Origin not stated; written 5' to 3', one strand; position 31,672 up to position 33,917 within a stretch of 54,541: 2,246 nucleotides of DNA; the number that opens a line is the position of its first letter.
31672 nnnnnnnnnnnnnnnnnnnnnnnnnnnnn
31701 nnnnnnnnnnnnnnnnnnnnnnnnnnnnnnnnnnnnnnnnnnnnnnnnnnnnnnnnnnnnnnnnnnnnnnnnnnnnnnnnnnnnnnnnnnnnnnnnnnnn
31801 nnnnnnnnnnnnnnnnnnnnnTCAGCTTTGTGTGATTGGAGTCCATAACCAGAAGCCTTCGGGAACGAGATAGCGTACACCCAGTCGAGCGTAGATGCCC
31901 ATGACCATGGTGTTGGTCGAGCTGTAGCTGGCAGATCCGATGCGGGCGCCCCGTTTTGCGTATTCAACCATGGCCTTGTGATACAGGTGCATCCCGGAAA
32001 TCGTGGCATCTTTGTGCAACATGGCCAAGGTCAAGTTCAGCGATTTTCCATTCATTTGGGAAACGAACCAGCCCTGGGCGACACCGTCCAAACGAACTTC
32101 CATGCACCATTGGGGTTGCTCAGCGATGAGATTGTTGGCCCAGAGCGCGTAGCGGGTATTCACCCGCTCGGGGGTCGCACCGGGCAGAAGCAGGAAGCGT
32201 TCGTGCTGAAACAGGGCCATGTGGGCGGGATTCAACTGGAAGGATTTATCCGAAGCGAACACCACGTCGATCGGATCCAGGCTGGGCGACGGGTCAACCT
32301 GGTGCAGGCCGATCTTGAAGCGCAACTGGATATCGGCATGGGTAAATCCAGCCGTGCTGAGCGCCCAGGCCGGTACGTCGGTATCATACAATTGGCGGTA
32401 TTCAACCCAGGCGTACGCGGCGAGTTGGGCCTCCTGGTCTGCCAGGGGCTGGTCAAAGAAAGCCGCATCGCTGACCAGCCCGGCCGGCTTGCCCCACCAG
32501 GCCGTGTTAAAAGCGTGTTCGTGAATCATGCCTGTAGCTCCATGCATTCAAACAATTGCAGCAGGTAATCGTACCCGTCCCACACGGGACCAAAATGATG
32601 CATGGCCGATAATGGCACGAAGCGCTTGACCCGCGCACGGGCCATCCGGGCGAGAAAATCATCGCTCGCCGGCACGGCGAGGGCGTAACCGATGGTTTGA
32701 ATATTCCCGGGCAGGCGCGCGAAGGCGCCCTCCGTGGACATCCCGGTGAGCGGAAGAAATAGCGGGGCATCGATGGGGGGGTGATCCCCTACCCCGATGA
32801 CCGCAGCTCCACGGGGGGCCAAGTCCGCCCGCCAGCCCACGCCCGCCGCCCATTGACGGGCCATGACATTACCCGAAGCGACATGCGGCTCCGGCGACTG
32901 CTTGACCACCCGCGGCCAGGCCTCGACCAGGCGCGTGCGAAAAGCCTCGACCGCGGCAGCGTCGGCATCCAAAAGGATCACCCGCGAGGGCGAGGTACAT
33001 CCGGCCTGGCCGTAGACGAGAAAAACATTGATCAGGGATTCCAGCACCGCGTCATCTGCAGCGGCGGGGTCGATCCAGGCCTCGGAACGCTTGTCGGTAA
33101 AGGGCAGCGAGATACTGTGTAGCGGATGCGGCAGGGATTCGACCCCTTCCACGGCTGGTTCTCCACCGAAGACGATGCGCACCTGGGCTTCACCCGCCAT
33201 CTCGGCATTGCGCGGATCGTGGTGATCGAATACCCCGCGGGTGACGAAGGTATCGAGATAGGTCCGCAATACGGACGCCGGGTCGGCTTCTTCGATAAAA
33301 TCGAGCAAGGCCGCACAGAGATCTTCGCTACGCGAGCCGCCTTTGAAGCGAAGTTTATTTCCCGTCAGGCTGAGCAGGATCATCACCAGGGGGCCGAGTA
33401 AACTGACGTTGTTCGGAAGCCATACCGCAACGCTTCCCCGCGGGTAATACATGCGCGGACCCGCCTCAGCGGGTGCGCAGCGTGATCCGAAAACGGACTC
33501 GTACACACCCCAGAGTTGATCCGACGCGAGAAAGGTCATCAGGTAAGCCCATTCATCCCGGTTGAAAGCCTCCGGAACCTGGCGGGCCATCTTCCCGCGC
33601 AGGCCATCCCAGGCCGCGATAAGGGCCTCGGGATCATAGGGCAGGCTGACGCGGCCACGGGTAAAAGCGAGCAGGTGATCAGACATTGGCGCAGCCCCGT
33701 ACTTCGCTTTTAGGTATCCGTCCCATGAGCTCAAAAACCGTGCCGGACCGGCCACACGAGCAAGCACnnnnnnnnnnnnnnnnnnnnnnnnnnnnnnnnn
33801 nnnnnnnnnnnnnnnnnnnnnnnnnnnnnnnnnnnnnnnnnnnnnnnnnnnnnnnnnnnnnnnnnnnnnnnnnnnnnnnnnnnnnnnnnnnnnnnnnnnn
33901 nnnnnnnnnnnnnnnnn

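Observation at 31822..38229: ACP-dependent acyl cassette (AMP-ligase / ACP / Fe-ADH / LuxE-like / LuxC-like / WecD-like GNAT) next to a WecE transaminase: machinery for an unusual N-acyl amino sugar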

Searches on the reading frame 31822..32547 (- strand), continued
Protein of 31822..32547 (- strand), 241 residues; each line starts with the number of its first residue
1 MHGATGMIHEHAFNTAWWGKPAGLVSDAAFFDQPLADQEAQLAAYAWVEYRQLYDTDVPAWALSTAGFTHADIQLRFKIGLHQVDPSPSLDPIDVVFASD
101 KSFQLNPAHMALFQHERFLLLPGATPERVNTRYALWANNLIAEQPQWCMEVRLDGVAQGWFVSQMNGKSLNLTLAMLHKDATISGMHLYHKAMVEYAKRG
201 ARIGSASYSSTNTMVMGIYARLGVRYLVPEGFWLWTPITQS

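Call 89: find_encoding_contigs(protein=P0025, flank=10000, max_places=1)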
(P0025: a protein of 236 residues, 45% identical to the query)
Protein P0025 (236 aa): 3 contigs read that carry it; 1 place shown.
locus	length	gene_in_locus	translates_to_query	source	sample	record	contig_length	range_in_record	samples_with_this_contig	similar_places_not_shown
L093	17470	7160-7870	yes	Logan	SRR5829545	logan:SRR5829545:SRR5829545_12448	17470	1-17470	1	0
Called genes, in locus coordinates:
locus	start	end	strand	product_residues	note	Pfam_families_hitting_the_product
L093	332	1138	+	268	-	PF22624:AASDHPPT_N (weak), PF01648:ACPS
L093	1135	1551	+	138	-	PF04138:GtrA_DPMS_TM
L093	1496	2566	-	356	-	PF00535:Glycos_transf_2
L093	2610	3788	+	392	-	PF00501:AMP-binding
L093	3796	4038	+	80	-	-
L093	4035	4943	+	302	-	PF00465:Fe-ADH, PF25137:ADH_Fe_C (weak)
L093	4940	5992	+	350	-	PF04443:LuxE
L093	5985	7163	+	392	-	PF05893:LuxC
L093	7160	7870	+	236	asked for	-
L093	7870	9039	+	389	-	PF00155:Aminotran_1_2, PF01041:DegT_DnrJ_EryC1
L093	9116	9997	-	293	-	PF08003:Methyltransf_9, PF13489:Methyltransf_23, PF08242:Methyltransf_12 (weak)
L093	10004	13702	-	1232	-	PF13439:Glyco_transf_4 (weak), PF20706:GT4-conflict (weak), PF00534:Glycos_transf_1, PF13692:Glyco_trans_1_4, PF00535:Glycos_transf_2, PF10111:Glyco_tranf_2_2, PF13641:Glyco_tranf_2_3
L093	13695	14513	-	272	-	PF13489:Methyltransf_23, PF13847:Methyltransf_31 (faint), PF08241:Methyltransf_11, PF08242:Methyltransf_12 (faint), PF13649:Methyltransf_25 (faint)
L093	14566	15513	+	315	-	PF01073:3Beta_HSD, PF01266:DAO (weak), PF01370:Epimerase, PF13460:NAD_binding_10, PF16363:GDP_Man_Dehyd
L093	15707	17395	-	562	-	-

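Call 90: find_encoding_contigs(protein=P0017, flank=10000, max_places=1)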
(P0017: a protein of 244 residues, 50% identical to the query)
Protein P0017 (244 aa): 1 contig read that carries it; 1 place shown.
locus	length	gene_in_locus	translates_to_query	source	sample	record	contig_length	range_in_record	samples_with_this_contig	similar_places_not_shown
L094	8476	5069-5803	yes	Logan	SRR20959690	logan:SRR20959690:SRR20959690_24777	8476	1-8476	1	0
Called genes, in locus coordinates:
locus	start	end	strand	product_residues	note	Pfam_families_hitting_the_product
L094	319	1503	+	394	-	PF00501:AMP-binding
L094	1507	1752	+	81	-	-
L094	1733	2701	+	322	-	PF00465:Fe-ADH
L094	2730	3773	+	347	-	PF04443:LuxE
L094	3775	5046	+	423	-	PF05893:LuxC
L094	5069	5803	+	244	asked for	-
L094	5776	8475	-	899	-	?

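Call 91: find_encoding_contigs(protein=P0011, flank=10000, max_places=1)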
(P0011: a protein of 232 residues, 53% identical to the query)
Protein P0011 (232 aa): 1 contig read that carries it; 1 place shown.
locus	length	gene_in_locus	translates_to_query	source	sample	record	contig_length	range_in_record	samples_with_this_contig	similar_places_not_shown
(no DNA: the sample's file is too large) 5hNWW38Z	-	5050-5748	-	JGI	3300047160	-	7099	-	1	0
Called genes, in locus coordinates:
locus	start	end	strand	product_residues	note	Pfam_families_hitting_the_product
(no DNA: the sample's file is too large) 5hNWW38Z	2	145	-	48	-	?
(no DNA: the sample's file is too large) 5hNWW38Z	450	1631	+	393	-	PF00501:AMP-binding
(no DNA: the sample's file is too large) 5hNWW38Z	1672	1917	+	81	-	-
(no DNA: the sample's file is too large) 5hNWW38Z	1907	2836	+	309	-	PF00465:Fe-ADH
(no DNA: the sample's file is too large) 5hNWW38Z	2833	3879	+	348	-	PF04443:LuxE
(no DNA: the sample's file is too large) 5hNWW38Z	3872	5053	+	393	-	PF05893:LuxC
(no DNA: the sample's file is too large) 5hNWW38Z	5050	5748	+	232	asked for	-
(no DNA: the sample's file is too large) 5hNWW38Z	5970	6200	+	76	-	PF04255:DUF433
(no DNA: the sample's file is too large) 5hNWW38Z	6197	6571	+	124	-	PF18480:DUF5615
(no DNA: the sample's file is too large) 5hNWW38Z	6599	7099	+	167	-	?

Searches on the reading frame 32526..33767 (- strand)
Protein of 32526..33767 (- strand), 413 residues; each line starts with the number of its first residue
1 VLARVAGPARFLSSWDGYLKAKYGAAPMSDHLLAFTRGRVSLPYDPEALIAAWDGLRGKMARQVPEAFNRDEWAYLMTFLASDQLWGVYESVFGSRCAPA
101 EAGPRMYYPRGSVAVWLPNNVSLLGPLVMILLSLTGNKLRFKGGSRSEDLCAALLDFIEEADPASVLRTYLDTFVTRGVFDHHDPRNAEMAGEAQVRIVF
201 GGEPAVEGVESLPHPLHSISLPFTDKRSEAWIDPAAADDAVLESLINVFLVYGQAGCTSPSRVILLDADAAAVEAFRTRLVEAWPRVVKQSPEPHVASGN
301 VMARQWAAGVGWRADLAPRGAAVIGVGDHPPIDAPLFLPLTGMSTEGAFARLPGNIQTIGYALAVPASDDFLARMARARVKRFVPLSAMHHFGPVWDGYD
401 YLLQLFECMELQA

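Call 3: search_protein_families(library=pfam, proteins=[window:32526-33767:-], max_evalue=0.01)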
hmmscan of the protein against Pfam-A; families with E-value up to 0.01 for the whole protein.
window:32526-33767:- (413 aa): 1 family
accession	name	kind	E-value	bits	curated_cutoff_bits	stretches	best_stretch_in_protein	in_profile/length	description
PF05893.19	LuxC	-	3.7e-17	62.7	21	1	98-293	77-268/401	Acyl-CoA reductase (LuxC)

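Call 4: search_protein_families(library=ncbifam, proteins=[window:32526-33767:-], max_evalue=0.01)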
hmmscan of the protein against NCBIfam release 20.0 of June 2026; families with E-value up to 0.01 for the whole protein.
window:32526-33767:- (413 aa): 0 families

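Call 9: search_solved_structures(query=window:32526-33767:-, max_evalue=1)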
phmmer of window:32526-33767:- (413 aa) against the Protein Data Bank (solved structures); distinct sequences matched with E-value up to 1: 0.

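Call 59: search_solved_structures(query=A4, max_evalue=10, show_alignments=2)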
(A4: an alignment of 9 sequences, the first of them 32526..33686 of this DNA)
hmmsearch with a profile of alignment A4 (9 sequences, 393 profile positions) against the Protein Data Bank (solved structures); distinct sequences matched with E-value up to 10: 0.

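Call 60: find_homologous_proteins(query=window:32526-33686:-, max_evalue=0.001)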
Query window:32526-33686:- (386 aa): 562 proteins with E <= 0.001 among 8000 candidates; the best 120 are listed.
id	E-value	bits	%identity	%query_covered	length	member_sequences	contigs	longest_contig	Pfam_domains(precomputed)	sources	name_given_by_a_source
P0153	9.1e-243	823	93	100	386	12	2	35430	PF05893.20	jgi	jgi:hypothetical protein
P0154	9.4e-214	728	83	99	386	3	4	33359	PF05893.20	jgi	jgi:hypothetical protein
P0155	7.5e-200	682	78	100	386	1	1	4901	PF05893.20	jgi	jgi:hypothetical protein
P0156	1.3e-195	668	77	100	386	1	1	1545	PF05893.20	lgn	-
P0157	1.3e-168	579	65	99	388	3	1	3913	PF05893.20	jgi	jgi:hypothetical protein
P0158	1.1e-165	570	68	94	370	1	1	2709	PF05893.20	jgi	jgi:hypothetical protein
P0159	1.2e-159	550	62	100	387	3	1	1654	PF05893.20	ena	-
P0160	3.1e-127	443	65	77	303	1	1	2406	PF05893.20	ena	-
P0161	4.5e-120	419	53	99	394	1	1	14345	PF05893.20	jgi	jgi:hypothetical protein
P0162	3.4e-117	410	54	96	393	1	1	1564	PF05893.20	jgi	-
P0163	1.3e-116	408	53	97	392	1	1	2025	PF05893.20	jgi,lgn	-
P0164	2.3e-116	407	52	96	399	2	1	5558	PF05893.20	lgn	-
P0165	6.7e-116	406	49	97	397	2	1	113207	PF05893.20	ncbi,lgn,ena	-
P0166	7.8e-116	405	49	100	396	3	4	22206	PF05893.20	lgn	-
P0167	8.7e-116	405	52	98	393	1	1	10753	PF05893.20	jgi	jgi:hypothetical protein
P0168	1.7e-115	404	49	100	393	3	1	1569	PF05893.20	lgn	-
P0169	2.0e-115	404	51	99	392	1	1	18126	PF05893.20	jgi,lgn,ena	-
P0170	2.4e-115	404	53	99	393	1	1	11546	PF05893.20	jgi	jgi:hypothetical protein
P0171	4.5e-115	403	49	100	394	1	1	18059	PF05893.20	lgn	-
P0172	4.6e-115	403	53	100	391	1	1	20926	PF05893.20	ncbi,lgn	-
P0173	1.7e-114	401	50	100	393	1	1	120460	PF05893.20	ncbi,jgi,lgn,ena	-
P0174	2.7e-114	400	48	100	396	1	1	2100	PF05893.20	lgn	-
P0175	2.8e-114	400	54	96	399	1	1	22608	PF05893.20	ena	-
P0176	4.0e-114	400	51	99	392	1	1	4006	PF05893.20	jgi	jgi:hypothetical protein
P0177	4.8e-114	400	51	97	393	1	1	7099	PF05893.20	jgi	jgi:hypothetical protein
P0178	4.9e-114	400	49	96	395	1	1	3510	PF05893.20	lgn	-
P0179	7.1e-114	399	49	100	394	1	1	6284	PF05893.20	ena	-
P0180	1.5e-113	398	51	97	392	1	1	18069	PF05893.20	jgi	jgi:hypothetical protein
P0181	1.5e-113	398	52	99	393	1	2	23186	PF05893.20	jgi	jgi:hypothetical protein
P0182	7.5e-113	396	49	100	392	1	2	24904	PF05893.20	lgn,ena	-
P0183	8.6e-113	395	51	100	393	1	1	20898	PF05893.20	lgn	-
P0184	9.4e-113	395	50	99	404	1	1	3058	PF05893.20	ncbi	-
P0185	1.8e-112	394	48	100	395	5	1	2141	PF05893.20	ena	-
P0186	1.9e-112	394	50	100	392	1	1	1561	PF05893.20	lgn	-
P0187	3.7e-112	393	51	97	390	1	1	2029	PF05893.20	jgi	jgi:hypothetical protein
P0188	3.9e-112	393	49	100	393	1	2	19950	PF05893.20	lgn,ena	-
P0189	6.5e-112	393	50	99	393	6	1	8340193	PF05893.20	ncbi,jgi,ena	-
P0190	7.2e-112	392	49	99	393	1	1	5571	PF05893.20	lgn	-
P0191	8.8e-112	392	50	97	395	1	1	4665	PF05893.20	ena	-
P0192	9.4e-112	392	49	97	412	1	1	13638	PF05893.20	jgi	jgi:hypothetical protein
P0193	1.3e-111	392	49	100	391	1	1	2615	PF05893.20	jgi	jgi:hypothetical protein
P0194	1.9e-111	391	50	97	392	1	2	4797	PF05893.20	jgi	jgi:hypothetical protein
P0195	3.1e-111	390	50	99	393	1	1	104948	PF05893.20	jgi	jgi:Acyl-CoA reductase (LuxC)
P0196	4.4e-111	390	50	99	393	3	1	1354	PF05893.20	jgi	jgi:hypothetical protein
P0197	6.8e-111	389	52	96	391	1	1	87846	PF05893.20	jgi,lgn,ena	-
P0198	8.8e-111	389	50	96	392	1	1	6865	PF05893.20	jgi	-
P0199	1.3e-110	388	47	100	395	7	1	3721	PF05893.20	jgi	jgi:acyl-CoA reductase LuxC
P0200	2.0e-110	388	47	99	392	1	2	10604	PF05893.20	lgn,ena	-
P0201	2.2e-110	388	51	100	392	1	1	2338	PF05893.20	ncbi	-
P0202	2.3e-110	387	49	100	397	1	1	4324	PF05893.20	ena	-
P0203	3.1e-110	387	50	97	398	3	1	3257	PF05893.20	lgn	-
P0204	3.2e-110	387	49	99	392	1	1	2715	PF05893.20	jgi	jgi:hypothetical protein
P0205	3.4e-110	387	48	99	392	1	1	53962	PF05893.20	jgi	jgi:Acyl-CoA reductase (LuxC)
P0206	3.6e-110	387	48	99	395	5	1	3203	PF05893.20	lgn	-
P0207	3.9e-110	387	50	98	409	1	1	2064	PF05893.20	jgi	jgi:hypothetical protein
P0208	4.3e-110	387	47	100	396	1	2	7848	PF05893.20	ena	-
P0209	4.7e-110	386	48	99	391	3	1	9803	PF05893.20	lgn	-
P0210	5.7e-110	386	50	96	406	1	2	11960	PF05893.20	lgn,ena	-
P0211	6.3e-110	386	49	96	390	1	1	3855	PF05893.20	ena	-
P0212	6.6e-110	386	48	97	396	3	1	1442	PF05893.20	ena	-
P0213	7.6e-110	386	49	99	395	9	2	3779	PF05893.20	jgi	jgi:hypothetical protein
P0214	1.0e-109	385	49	100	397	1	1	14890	PF05893.20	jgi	-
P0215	1.3e-109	385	49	100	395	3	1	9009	PF05893.20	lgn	-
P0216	1.3e-109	385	51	96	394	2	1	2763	PF05893.20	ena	-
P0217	2.3e-109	384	48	99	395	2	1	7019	PF05893.20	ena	-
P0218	2.7e-109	384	52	100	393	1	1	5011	PF05893.20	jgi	jgi:hypothetical protein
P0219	3.3e-109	384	48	100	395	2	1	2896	PF05893.20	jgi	jgi:hypothetical protein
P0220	3.3e-109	384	50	96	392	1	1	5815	PF05893.20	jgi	jgi:hypothetical protein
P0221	3.9e-109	383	48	97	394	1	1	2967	PF05893.20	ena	-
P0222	4.0e-109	383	49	99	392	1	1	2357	PF05893.20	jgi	jgi:hypothetical protein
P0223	4.0e-109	383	52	91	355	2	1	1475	PF05893.20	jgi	jgi:hypothetical protein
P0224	4.1e-109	383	50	96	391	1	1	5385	PF05893.20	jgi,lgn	jgi:hypothetical protein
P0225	4.2e-109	383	49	100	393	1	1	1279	PF05893.20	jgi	jgi:hypothetical protein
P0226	4.5e-109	383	47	99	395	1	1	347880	PF05893.20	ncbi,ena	-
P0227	5.6e-109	383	50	97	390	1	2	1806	PF05893.20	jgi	jgi:hypothetical protein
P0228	6.2e-109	383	49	100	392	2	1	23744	PF05893.20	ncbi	-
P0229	6.5e-109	383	52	99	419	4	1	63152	PF05893.20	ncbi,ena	-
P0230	8.5e-109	382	48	99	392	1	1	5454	PF05893.20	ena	-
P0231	9.9e-109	382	47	99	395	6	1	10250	PF05893.20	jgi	jgi:hypothetical protein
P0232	1.2e-108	382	47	97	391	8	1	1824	PF05893.20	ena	-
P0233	1.7e-108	381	50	97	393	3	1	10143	PF05893.20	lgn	-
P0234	1.7e-108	381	49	99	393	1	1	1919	PF05893.20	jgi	jgi:hypothetical protein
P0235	1.9e-108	381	49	99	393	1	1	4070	PF05893.20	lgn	-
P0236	2.5e-108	381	48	100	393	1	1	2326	PF05893.20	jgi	-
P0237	2.9e-108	381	47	97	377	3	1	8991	PF05893.20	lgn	-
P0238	3.7e-108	380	48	100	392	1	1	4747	PF05893.20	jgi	jgi:hypothetical protein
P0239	3.9e-108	380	50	96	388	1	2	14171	PF05893.20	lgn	-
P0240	4.6e-108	380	48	99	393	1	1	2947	PF05893.20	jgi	jgi:hypothetical protein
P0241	4.7e-108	380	48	99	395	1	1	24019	PF05893.20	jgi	jgi:hypothetical protein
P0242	5.0e-108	380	49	100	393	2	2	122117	PF05893.20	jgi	-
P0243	5.3e-108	380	49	99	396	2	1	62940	PF05893.20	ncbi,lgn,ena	-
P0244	7.5e-108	379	49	98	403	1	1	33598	PF05893.20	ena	-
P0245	7.5e-108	379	48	100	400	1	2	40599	PF05893.20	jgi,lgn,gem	-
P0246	8.8e-108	379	47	99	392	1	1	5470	PF05893.20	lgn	-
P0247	1.3e-107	378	50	96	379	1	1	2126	PF05893.20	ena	-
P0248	1.4e-107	378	48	98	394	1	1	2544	PF05893.20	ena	-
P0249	1.7e-107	378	49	100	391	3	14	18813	PF05893.20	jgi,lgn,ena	jgi:hypothetical protein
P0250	2.0e-107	378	47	99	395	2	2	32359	PF05893.20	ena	-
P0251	2.2e-107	378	49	100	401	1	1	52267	PF05893.20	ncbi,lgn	-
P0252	2.5e-107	377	48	97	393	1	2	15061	PF05893.20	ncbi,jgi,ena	jgi:hypothetical protein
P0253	2.6e-107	377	49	97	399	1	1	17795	PF05893.20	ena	-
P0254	2.7e-107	377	47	99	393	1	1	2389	PF05893.20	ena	-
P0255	3.4e-107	377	48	97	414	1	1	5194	PF05893.20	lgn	-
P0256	4.1e-107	377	48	97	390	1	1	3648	PF05893.20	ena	-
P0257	5.4e-107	376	48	100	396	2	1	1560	PF05893.20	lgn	-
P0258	5.4e-107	376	48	97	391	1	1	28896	PF05893.20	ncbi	ncbi:MAG: acyl-CoA reductase [Acidobacteriaceae bacterium]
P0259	6.3e-107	376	50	91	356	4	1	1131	PF05893.20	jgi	jgi:hypothetical protein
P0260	6.4e-107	376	49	100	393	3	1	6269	PF05893.20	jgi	-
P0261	6.7e-107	376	47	99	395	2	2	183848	PF05893.20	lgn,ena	-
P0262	8.0e-107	376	48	100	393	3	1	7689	PF05893.20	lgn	-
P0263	9.2e-107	376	48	96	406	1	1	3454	PF05893.20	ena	-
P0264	9.9e-107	375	51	99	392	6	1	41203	PF05893.20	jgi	jgi:hypothetical protein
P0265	1.7e-106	375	47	97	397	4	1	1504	PF05893.20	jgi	jgi:hypothetical protein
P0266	1.7e-106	375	49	100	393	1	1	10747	PF05893.20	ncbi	-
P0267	1.8e-106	375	48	99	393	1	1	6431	PF05893.20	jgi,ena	-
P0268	1.9e-106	375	47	99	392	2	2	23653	PF05893.20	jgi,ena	-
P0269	2.3e-106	374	48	98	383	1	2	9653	PF05893.20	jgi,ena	jgi:hypothetical protein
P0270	2.4e-106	374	48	97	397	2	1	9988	PF05893.20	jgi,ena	-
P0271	2.6e-106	374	50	97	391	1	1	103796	PF05893.20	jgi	jgi:hypothetical protein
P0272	2.9e-106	374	50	100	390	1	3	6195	PF05893.20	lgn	-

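Call 70: predict_structure(alignment_id=A5)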
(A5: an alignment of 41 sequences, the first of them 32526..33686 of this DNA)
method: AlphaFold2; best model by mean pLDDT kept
length: 386 residues; sequences in the alignment: 41
mean_pLDDT: 90.4   pTM: 0.83
mean pLDDT of the five models: 90.4, 89.1, 88.9, 87.9, 87.5
residues with pLDDT >= 90: 277; 70-90: 83; 50-70: 21; < 50: 5
segments of 3 or more residues with pLDDT < 50: 226-229
pLDDT, mean of each block of 10 residues (from residue 1): 85 95 97 93 86 94 94 95 95 77 94 83 89 94 95 90 97 88 94 87 96 94 62 90 97 95 86 94 95 94 86 96 91 95 95 91 71 86 86
secondary structure, 60 per line:
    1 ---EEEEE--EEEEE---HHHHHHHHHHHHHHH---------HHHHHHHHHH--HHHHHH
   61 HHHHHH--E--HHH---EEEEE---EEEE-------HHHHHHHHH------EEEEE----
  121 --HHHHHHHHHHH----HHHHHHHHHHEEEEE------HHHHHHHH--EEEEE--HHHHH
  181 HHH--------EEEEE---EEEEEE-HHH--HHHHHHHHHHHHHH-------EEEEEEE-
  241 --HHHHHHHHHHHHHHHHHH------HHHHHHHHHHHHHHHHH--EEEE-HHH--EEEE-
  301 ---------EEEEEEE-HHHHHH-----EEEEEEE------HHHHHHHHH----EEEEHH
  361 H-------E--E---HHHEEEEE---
elements in order: E4-8 E11-15 H19-33 H43-52 H55-66 E78-82 E86-89 H97-105 E112-116 H123-133 H138-147 E148-152 H159-166 E169-173 H176-183 E192-196 E200-205 H212-225 E233-239 H243-260 H267-283 E286-289 E296-299 E310-316 H318-323 E329-335 H342-350 E355-358 E379-383

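Call 72: fold_search(model_id=the predicted structure, library=pdb)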
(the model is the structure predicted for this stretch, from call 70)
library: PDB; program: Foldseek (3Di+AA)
matches with E <= 10: 1596; with E <= 0.001: 676
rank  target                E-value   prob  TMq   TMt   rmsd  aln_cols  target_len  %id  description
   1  7xc6_A                2.1e-15  1.00  0.79  0.65   8.7       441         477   16  Photobacterium phosphoreum fatty acid reductase complex LuxC-LuxE (released 2022-04-20)
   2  7na0_A                4.1e-12  1.00  0.53  0.24  13.1       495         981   15  Structure of Geobacter sulfurreducens proline utilization A (PutA) variant A206W (released 2021-09-22)
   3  1eyy_B                6.7e-12  1.00  0.58  0.47   8.1       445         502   14  CRYSTAL STRUCTURE OF THE NADP+ DEPENDENT ALDEHYDE DEHYDROGENASE FROM VIBRIO HARVEYI. (released 2000-05-24)
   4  4nm9_A                8.9e-12  1.00  0.54  0.25  13.1       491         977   16  Crystal structure of the resting state of proline utilization A (PutA) from Geobacter sulfurreducens PCA (released 2014-02-19)
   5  2d4e_A                1.0e-11  1.00  0.57  0.45  12.8       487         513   14  Crystal Structure of the HpcC from Thermus Thermophilus HB8 (released 2006-04-18)
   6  4nmf_A                1.1e-11  1.00  0.54  0.25  13.1       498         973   16  Crystal structure of proline utilization A (PutA) from Geobacter sulfurreducens PCA inactivated by N-propargylglycine  (released 2014-02-19)
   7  9izv_A                1.1e-11  1.00  0.64  0.53  10.7       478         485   11  Cryo-EM structure of ALDH6A1-Y172H & R535C (released 2024-11-27)
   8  1eyy_A                1.1e-11  1.00  0.58  0.46   8.2       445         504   14  CRYSTAL STRUCTURE OF THE NADP+ DEPENDENT ALDEHYDE DEHYDROGENASE FROM VIBRIO HARVEYI. (released 2000-05-24)
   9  6gvs_A                1.3e-11  1.00  0.54  0.48  12.5       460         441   14  Engineered glycolyl-CoA reductase comprising 8 mutations with bound NADP+ (released 2018-11-28)
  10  4nma_A                1.3e-11  1.00  0.56  0.25  12.8       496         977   16  Crystal structure of proline utilization A (PutA) from Geobacter sulfurreducens PCA in complex with L-tetrahydro-2-fur (released 2014-02-19)
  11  8zcx_B                1.4e-11  1.00  0.57  0.49   7.5       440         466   14  Crystal Structure of a novel Aldehyde Dehydrogenase from Klebsiella pneumoniae (released 2025-05-07)
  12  6gvs_B                1.6e-11  1.00  0.54  0.48  12.2       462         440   14  Engineered glycolyl-CoA reductase comprising 8 mutations with bound NADP+ (released 2018-11-28)
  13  4nmb_A                1.6e-11  1.00  0.56  0.25  12.6       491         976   14  Crystal structure of proline utilization A (PutA) from Geobacter sulfurreducens PCA in complex with L-lactate (released 2014-02-19)
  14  4x2q_C                1.9e-11  1.00  0.59  0.50   6.8       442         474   14  Crystal Structure of Human Aldehyde Dehydrogenase, ALDH1a2 (released 2015-12-02)
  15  4pz2_A                2.0e-11  1.00  0.59  0.48   7.1       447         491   16  Structure of Zm ALDH2-6 (RF2F) in complex with NAD (released 2015-03-18)
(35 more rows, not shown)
